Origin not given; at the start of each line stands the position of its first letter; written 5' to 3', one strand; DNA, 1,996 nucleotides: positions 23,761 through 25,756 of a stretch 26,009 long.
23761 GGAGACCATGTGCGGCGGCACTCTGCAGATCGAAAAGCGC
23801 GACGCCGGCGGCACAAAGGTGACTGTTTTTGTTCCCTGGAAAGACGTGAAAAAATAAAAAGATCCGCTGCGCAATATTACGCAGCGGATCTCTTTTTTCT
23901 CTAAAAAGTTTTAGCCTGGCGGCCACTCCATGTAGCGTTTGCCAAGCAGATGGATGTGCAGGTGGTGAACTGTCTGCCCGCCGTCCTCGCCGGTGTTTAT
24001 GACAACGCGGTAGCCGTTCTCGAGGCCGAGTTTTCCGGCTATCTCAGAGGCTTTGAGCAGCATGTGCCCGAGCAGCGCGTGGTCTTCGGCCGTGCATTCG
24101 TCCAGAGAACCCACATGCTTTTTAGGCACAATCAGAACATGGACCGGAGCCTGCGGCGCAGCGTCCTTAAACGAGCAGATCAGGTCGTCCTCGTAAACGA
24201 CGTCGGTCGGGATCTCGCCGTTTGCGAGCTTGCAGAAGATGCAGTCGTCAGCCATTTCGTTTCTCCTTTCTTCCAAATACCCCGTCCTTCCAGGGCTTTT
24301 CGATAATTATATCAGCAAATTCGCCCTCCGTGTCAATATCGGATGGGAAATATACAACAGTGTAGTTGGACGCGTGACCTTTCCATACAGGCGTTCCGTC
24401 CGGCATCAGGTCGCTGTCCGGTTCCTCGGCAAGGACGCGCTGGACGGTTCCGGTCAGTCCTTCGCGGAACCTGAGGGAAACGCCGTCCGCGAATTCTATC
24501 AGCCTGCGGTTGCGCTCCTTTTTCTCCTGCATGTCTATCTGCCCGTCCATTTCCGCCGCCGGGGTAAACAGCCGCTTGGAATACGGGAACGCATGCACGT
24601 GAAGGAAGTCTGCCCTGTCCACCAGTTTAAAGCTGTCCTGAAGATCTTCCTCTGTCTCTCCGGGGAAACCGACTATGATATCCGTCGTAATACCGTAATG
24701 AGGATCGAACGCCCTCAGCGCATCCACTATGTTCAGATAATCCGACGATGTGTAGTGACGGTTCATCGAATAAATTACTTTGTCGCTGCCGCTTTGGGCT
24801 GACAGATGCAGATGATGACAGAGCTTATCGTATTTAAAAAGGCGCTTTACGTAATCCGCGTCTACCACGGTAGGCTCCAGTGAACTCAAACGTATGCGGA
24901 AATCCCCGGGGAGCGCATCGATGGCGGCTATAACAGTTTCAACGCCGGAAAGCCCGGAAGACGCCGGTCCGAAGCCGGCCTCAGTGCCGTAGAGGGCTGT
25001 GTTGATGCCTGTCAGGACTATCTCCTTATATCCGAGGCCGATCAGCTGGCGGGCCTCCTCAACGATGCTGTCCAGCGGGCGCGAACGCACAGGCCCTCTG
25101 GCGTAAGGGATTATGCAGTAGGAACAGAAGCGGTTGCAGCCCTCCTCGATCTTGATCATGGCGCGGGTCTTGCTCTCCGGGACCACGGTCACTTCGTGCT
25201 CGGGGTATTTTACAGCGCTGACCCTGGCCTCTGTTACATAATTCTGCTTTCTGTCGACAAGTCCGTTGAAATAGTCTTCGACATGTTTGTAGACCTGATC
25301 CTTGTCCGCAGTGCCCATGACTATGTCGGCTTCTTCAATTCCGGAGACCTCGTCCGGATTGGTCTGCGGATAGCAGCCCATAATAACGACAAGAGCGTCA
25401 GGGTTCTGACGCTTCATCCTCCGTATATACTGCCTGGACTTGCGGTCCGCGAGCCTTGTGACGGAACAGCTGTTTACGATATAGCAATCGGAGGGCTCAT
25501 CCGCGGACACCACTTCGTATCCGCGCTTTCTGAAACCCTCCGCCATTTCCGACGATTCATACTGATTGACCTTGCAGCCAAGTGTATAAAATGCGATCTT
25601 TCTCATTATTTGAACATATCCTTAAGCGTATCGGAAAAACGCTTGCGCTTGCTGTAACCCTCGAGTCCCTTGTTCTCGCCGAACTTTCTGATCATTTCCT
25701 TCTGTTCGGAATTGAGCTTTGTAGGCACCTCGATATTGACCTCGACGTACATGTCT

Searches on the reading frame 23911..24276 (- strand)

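Call 5: search_protein_families(library=pfam, proteins=[window:23911-24276:-], max_evalue=0.01)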
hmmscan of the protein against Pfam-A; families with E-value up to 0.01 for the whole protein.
window:23911-24276:- (121 aa): 2 families
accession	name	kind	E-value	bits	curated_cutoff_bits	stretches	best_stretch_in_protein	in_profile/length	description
PF01230.28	HIT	-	7.7e-27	94.3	21.5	1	20-114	2-96/98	HIT domain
PF11969.13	DcpS_C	-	1e-26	94.1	24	1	12-115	2-104/114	Scavenger mRNA decapping enzyme C-term binding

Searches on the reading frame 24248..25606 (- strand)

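Call 84: search_protein_families(library=pfam, proteins=[window:24248-25606:-], max_evalue=0.001)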
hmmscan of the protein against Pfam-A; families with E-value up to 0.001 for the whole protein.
window:24248-25606:- (452 aa): 2 families
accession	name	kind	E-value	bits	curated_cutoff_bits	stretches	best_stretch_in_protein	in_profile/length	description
PF00919.26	UPF0004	-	9.6e-27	93.3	27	1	3-98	1-98/98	Uncharacterized protein family UPF0004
PF04055.27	Radical_SAM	-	6.1e-26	92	29.5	1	155-328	5-165/166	Radical SAM superfamily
